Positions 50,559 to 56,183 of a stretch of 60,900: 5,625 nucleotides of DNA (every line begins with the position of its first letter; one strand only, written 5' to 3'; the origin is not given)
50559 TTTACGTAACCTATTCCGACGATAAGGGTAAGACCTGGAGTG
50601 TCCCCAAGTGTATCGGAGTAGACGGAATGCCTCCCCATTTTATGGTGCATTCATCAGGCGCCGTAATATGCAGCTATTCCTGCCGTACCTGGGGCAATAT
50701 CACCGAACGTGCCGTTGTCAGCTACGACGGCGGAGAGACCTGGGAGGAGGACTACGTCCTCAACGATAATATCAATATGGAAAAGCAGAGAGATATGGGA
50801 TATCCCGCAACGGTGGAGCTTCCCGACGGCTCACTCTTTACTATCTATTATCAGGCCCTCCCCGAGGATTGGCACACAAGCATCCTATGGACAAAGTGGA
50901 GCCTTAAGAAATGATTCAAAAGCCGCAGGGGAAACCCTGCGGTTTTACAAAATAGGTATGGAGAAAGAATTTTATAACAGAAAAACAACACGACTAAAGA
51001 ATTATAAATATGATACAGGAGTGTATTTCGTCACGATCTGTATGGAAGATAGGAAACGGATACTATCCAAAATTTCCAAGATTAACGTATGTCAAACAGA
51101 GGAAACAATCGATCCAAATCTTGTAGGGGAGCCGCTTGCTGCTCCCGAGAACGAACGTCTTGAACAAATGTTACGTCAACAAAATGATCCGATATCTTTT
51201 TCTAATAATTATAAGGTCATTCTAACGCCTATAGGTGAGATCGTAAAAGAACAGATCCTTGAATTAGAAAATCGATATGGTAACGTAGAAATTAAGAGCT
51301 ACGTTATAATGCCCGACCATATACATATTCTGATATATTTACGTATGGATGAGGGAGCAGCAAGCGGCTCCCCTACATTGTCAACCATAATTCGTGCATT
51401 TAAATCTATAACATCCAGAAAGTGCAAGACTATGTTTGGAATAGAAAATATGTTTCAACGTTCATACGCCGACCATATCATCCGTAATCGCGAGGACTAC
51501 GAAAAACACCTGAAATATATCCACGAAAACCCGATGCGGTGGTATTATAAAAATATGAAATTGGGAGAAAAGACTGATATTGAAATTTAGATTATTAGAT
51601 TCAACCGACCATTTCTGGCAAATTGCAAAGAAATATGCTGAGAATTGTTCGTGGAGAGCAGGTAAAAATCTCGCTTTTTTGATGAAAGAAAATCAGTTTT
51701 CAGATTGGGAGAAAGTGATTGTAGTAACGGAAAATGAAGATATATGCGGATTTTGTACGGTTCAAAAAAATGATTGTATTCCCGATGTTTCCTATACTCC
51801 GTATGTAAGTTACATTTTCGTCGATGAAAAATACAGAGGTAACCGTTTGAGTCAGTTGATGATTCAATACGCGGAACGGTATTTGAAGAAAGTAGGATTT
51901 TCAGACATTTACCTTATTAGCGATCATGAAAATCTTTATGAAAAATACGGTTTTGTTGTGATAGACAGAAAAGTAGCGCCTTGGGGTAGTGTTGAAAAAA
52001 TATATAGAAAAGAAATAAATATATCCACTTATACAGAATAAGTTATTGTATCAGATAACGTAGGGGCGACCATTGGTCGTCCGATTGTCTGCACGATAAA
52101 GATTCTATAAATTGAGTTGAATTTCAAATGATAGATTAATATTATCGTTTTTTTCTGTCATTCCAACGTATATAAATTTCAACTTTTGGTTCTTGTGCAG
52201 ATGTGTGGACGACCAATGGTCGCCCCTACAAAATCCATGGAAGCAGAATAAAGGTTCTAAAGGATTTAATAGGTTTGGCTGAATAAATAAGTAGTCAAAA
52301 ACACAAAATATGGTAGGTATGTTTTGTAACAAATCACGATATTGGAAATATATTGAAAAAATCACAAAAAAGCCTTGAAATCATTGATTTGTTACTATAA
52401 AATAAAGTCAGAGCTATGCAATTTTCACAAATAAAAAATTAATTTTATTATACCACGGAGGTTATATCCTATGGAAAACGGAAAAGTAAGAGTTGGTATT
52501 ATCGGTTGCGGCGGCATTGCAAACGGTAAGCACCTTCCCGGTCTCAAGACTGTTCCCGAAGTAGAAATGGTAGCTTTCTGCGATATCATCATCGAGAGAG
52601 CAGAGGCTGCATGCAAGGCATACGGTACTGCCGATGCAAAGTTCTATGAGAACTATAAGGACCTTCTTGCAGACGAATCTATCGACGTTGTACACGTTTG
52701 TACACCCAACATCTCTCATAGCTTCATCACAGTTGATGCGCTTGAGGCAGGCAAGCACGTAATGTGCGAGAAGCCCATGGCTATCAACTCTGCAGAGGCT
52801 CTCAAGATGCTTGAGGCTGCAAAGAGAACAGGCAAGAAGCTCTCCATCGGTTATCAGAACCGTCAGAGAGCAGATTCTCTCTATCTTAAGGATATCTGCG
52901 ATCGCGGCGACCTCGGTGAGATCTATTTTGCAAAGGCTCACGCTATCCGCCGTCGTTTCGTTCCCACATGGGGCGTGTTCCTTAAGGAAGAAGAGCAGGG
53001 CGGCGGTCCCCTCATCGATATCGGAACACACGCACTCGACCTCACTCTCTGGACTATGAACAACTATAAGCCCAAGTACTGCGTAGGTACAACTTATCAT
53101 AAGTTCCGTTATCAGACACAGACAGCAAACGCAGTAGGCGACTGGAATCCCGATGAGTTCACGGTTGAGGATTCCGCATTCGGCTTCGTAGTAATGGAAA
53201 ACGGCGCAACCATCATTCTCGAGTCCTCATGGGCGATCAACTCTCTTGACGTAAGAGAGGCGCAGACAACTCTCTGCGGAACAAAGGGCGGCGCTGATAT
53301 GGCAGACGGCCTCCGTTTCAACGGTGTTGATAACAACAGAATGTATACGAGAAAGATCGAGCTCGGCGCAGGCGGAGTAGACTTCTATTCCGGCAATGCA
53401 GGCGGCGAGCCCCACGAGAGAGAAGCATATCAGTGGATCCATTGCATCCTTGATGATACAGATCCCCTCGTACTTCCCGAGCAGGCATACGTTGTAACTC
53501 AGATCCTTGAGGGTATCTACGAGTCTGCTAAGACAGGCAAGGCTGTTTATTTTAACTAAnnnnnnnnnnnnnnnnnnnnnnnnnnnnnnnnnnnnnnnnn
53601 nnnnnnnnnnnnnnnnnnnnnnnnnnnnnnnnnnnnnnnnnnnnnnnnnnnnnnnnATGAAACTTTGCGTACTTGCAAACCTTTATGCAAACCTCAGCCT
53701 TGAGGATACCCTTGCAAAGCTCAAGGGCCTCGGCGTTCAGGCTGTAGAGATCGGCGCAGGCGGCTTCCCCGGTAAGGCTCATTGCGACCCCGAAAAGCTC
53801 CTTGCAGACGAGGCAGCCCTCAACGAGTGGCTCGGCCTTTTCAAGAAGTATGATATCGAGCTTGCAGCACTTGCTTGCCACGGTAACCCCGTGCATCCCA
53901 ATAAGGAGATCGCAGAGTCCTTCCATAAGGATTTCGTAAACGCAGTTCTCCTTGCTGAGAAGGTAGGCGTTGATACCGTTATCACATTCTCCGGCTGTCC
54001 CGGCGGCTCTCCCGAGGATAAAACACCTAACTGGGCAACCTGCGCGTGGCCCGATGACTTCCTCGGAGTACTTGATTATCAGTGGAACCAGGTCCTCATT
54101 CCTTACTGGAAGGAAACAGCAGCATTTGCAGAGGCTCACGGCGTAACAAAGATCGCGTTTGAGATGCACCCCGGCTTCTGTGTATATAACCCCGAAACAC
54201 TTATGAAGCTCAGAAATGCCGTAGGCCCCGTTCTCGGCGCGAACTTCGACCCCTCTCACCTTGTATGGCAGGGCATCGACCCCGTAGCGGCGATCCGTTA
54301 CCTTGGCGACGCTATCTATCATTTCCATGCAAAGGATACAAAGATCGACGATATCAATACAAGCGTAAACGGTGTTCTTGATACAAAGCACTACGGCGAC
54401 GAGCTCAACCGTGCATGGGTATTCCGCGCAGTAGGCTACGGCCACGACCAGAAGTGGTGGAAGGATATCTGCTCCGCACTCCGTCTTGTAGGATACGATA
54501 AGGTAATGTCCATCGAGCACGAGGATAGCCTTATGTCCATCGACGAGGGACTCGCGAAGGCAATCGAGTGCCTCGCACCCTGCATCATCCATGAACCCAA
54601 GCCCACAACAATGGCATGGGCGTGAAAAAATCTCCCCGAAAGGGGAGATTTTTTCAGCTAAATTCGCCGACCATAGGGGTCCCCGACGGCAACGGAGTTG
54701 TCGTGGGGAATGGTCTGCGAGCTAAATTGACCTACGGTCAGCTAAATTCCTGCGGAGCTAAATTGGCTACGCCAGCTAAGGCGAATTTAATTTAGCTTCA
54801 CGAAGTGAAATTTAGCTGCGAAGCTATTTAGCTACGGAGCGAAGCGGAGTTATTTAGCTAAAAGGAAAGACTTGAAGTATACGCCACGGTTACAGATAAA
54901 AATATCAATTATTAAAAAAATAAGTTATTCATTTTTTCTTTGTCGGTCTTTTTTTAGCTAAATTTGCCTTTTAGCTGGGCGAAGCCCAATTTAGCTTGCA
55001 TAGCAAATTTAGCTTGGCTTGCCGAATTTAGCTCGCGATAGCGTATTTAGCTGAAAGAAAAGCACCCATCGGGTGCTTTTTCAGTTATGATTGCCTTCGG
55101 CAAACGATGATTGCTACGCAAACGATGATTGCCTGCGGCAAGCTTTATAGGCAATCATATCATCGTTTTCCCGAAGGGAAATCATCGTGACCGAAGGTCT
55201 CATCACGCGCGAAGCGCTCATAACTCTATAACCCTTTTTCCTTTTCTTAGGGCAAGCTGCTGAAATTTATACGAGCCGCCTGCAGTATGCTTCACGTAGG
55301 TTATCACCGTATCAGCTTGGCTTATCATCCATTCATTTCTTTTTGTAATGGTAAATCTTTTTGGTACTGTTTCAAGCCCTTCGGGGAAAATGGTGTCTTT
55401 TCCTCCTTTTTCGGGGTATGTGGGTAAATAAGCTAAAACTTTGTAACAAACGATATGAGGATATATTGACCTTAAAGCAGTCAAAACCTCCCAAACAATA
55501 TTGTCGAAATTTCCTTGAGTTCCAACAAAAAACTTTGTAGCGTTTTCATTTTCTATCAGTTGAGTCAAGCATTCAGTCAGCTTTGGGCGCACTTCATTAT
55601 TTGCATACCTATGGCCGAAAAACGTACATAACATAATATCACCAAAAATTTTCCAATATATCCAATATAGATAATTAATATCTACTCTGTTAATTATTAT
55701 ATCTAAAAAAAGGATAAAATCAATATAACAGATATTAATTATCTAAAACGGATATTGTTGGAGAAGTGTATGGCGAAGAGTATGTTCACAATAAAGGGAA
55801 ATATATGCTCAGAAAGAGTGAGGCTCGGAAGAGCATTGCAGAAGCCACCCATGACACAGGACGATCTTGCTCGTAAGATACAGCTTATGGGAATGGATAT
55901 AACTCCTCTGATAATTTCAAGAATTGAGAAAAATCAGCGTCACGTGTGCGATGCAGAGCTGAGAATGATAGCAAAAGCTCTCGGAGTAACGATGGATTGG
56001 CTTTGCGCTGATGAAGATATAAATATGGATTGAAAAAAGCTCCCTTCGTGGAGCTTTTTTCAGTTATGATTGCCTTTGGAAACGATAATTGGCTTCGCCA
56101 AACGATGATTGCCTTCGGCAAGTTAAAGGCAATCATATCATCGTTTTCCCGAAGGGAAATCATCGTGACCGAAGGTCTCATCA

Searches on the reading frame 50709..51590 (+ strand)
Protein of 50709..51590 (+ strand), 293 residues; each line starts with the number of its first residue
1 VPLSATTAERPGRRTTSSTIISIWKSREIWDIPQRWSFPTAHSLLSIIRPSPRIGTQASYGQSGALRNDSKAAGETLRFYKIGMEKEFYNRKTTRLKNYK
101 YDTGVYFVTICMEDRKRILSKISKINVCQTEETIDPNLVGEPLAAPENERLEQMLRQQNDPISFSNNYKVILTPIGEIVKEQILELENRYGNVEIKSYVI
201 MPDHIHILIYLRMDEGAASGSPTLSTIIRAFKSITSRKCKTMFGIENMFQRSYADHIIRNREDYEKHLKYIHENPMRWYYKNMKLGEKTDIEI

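Call 15: search_protein_families(library=pfam, proteins=[window:50709-51590:+])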
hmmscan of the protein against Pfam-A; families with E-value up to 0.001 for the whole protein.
window:50709-51590:+ (293 aa): 1 family
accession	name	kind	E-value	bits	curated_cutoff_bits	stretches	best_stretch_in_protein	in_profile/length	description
PF01797.21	Y1_Tnp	-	1.4e-07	32.1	23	1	167-274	16-121/121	Transposase IS200 like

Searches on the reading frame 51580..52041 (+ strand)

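Call 15: search_protein_families(library=pfam, proteins=[window:51580-52041:+])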
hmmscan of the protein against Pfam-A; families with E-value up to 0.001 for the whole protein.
window:51580-52041:+ (153 aa): 4 families
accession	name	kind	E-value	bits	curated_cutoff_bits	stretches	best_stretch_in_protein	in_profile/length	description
PF13508.13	Acetyltransf_7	-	5.3e-11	43.2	27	1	43-126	2-83/84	Acetyltransferase (GNAT) domain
PF00583.31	Acetyltransf_1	-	3.2e-10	40.8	20.7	1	35-125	24-116/116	Acetyltransferase (GNAT) family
PF13673.13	Acetyltransf_10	-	1.2e-08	35.4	23.6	1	43-131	30-113/128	Acetyltransferase (GNAT) domain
PF13527.13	Acetyltransf_9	-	0.00078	19.9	25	0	44-126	41-125/127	Acetyltransferase (GNAT) domain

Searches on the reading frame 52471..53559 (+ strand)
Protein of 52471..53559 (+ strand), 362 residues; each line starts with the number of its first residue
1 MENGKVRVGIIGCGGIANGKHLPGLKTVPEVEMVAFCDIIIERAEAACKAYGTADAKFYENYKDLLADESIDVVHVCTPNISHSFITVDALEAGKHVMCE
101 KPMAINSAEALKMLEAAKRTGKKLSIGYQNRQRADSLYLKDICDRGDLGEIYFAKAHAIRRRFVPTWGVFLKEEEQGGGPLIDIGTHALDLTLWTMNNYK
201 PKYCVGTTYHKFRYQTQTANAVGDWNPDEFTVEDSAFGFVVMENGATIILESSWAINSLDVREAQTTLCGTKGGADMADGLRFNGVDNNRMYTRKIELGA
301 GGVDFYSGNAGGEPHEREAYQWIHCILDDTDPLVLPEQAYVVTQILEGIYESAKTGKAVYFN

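Call 74: search_protein_families(library=pfam, proteins=[window:52471-53559:+], max_evalue=0.001)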
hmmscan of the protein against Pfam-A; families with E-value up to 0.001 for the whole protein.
window:52471-53559:+ (362 aa): 4 families
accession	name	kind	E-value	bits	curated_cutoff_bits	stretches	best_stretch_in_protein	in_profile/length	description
PF01408.29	GFO_IDH_MocA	-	7.8e-31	107.7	24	1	6-128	1-120/120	Oxidoreductase family, NAD-binding Rossmann fold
PF22725.1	GFO_IDH_MocA_C3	-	1.4e-17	64.3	27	1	138-274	3-122/124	GFO/IDH/MocA C-terminal domain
PF02894.22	GFO_IDH_MocA_C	-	1.8e-14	54.5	22.9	1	144-359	5-216/218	Oxidoreductase family, C-terminal alpha/beta domain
PF03447.22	NAD_binding_3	-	6.2e-06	27.3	24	1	12-124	1-113/116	Homoserine dehydrogenase, NAD binding domain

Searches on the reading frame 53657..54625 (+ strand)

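Call 74: search_protein_families(library=pfam, proteins=[window:53657-54625:+], max_evalue=0.001)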
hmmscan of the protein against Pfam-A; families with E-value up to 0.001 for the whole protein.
window:53657-54625:+ (322 aa): 1 family
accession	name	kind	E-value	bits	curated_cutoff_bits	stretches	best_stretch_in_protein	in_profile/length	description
PF01261.30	AP_endonuc_2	-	6.7e-30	105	31.1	1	20-307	2-247/249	Xylose isomerase-like TIM barrel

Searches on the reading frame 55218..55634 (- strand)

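Call 15: search_protein_families(library=pfam, proteins=[window:55218-55634:-])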
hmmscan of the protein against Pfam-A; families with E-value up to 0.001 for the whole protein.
window:55218-55634:- (138 aa): 1 family
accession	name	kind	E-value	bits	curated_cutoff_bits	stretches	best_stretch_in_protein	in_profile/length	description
PF06908.16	YpsA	-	0.00037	21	27.7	0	12-69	21-77/168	YspA SLOG family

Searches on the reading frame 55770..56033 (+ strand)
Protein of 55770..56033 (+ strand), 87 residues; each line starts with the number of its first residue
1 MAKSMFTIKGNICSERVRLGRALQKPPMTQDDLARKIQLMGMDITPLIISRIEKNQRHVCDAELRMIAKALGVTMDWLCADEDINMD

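Call 74: search_protein_families(library=pfam, proteins=[window:55770-56033:+], max_evalue=0.001)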
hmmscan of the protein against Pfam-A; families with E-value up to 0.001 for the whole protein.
window:55770-56033:+ (87 aa): 1 family
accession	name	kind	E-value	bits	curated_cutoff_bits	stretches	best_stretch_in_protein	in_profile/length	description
PF01381.28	HTH_3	-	1e-06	29.1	23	1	28-78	10-55/55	Helix-turn-helix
